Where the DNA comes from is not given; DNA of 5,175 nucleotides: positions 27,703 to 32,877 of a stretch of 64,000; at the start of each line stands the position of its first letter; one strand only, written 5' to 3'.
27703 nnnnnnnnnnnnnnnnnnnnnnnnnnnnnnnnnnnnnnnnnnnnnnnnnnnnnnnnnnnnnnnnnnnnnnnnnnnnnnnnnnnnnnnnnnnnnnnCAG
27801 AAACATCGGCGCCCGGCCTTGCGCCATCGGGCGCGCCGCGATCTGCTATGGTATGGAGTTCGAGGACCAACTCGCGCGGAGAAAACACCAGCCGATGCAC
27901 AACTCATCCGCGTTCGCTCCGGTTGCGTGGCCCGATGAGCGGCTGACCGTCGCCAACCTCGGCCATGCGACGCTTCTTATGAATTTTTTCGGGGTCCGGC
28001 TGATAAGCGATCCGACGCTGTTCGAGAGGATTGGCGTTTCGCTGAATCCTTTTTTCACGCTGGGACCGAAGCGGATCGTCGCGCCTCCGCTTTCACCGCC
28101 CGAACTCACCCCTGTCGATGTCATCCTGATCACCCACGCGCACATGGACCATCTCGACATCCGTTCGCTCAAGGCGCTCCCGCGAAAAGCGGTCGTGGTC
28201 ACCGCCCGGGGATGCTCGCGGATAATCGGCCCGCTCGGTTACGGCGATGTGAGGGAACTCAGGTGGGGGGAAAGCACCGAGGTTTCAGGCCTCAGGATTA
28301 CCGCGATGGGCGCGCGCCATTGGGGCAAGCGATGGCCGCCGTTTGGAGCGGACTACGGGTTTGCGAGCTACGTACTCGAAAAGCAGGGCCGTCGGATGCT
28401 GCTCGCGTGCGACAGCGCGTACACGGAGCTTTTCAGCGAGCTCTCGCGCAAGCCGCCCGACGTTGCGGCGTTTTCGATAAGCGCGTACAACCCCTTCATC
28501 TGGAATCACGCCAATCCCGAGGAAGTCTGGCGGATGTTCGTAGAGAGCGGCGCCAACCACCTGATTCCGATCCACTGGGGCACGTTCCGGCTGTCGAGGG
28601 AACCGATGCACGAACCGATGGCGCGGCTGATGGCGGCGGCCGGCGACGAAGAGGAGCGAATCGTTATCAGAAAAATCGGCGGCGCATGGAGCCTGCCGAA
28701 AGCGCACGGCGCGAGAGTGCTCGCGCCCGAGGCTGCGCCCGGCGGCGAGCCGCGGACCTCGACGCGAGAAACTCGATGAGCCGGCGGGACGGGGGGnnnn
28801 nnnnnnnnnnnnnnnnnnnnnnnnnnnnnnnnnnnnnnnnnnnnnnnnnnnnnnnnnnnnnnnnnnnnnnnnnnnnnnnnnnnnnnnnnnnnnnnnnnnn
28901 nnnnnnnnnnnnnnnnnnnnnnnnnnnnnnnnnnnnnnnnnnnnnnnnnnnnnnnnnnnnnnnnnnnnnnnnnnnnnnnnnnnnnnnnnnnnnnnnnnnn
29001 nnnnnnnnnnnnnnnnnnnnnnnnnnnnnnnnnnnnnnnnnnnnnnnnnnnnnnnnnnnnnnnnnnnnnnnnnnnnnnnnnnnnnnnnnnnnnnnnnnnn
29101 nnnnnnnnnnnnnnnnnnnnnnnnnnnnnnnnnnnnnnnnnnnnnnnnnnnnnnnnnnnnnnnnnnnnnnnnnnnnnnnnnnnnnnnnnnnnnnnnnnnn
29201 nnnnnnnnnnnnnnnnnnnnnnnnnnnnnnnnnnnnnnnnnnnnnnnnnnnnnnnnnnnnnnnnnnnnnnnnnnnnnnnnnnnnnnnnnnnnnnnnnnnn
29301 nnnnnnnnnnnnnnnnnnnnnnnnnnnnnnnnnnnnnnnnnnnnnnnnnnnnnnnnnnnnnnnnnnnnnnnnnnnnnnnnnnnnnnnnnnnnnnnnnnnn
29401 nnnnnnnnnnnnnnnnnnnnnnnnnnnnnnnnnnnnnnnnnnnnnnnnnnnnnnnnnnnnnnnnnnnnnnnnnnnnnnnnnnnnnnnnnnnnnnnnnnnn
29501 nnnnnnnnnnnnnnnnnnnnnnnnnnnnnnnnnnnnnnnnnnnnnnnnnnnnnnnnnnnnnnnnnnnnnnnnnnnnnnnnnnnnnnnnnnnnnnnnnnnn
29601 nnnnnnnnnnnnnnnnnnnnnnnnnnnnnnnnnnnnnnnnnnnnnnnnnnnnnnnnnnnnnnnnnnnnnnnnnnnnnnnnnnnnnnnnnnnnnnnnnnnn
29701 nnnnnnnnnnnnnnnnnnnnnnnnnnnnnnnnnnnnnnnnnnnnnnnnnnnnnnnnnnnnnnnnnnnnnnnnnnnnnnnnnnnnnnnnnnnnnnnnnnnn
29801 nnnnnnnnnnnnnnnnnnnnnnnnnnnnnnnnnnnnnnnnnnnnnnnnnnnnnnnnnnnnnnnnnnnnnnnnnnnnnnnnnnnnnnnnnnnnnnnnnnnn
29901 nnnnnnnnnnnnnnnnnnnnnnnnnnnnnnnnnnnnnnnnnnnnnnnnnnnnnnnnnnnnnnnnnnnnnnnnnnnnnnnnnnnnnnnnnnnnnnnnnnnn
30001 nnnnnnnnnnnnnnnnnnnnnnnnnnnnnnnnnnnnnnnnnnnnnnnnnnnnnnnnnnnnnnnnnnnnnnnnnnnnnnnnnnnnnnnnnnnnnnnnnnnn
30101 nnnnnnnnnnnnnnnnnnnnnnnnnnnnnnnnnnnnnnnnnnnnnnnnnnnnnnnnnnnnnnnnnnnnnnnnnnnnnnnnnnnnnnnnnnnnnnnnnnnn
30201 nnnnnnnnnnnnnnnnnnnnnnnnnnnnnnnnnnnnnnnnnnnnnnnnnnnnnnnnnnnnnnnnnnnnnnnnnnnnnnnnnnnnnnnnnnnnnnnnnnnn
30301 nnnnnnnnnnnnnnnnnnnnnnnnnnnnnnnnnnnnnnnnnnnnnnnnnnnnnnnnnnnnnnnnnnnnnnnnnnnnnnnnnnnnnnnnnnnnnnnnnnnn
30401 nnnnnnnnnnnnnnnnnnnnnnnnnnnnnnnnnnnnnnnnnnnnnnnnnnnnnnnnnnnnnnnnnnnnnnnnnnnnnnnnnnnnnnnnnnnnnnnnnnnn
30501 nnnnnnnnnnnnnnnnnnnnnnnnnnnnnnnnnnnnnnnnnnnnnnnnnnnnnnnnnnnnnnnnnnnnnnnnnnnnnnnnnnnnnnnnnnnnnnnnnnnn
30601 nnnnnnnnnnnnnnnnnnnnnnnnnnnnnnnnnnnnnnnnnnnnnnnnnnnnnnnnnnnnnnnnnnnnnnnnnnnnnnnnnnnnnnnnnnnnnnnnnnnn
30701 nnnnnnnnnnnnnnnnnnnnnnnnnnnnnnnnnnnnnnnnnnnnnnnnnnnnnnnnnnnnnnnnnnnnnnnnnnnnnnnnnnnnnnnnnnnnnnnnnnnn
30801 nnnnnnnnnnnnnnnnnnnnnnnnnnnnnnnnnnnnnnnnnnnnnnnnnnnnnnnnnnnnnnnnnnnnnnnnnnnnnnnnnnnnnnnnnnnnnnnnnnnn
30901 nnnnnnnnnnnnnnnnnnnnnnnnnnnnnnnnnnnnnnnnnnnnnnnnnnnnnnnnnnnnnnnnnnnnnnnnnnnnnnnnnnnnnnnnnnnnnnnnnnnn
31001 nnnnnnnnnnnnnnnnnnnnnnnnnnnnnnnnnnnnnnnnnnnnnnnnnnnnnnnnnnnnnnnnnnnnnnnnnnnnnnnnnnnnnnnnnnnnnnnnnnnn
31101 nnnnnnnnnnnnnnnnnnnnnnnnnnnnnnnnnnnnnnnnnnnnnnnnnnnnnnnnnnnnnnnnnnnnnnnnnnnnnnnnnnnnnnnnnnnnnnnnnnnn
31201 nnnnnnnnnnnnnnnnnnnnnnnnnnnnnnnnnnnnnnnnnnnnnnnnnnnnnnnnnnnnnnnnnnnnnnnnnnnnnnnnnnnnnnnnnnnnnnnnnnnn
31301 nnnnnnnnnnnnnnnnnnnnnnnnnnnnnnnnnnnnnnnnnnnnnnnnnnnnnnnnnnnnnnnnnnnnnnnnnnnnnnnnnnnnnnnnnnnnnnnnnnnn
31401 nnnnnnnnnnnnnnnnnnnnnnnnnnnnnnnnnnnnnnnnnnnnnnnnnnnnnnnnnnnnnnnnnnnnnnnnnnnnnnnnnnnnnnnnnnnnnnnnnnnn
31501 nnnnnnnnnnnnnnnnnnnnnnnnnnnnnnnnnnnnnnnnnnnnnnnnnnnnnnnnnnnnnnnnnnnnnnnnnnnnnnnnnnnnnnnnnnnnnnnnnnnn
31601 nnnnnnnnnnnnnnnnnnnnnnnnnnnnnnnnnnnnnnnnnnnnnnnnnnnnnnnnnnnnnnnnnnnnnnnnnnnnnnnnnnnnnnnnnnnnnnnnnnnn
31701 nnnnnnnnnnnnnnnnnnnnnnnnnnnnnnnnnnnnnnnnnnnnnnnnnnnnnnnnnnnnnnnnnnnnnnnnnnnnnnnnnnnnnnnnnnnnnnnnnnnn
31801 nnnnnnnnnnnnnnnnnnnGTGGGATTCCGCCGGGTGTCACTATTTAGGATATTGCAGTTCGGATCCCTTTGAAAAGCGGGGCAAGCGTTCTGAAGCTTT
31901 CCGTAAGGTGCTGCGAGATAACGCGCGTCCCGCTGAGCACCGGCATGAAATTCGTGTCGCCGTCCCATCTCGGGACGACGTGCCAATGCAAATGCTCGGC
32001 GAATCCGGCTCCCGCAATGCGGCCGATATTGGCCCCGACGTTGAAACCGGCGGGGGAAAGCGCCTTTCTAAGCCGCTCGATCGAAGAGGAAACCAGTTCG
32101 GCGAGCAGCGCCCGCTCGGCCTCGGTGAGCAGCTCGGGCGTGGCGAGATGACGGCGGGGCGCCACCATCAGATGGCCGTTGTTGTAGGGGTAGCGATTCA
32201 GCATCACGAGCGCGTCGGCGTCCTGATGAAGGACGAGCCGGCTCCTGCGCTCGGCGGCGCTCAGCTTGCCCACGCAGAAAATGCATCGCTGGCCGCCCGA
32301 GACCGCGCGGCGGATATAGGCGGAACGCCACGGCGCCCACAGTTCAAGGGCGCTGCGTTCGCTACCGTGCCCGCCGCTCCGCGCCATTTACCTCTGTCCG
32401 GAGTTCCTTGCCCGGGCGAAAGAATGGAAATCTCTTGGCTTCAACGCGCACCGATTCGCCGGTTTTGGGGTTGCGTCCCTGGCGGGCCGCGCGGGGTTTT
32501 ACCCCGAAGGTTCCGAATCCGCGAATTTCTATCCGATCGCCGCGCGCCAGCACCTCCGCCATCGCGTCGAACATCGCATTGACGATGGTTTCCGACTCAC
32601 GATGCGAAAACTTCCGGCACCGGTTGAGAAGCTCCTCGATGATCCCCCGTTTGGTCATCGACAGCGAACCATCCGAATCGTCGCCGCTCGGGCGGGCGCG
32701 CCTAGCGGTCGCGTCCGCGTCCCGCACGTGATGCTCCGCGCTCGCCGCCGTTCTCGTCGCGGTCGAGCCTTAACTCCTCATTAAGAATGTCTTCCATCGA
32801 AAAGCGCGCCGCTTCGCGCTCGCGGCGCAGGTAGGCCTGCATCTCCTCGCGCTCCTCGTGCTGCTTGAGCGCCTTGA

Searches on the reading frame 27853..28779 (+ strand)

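Call 64: search_protein_families(library=pfam, proteins=[window:27853-28779:+], max_evalue=0.00001)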
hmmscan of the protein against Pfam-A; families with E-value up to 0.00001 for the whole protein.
window:27853-28779:+ (308 aa): 2 families
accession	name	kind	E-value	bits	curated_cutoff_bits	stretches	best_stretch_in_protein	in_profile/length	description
PF12706.13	Lactamase_B_2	-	5e-23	82.2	27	1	64-242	5-200/200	Beta-lactamase superfamily domain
PF13483.12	Lactamase_B_3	-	7.2e-09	36.3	24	1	35-171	4-97/160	Beta-lactamase superfamily domain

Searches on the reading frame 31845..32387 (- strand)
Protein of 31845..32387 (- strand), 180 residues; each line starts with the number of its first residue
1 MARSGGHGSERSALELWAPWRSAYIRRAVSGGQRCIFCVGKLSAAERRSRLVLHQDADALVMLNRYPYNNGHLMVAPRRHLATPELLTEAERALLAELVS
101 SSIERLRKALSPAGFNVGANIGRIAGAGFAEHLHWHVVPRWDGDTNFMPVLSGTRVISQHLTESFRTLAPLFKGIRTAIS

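Call 65: search_protein_families(library=pfam, proteins=[window:31845-32387:-], max_evalue=0.00001)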
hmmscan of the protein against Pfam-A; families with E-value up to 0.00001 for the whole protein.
window:31845-32387:- (180 aa): 2 families
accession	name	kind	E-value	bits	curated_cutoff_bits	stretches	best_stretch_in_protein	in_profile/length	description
PF01230.28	HIT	-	2e-11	44.8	21.5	1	52-140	8-95/98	HIT domain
PF11969.13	DcpS_C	-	1e-06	29.6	24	1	41-138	6-100/114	Scavenger mRNA decapping enzyme C-term binding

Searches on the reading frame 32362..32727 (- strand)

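Call 65: search_protein_families(library=pfam, proteins=[window:32362-32727:-], max_evalue=0.00001)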
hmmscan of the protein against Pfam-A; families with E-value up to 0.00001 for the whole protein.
window:32362-32727:- (121 aa): 1 family
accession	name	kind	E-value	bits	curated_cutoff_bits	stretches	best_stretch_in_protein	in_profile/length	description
PF00216.26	Bac_DNA_binding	-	9.4e-29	100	22.4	1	24-114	1-90/90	Bacterial DNA-binding protein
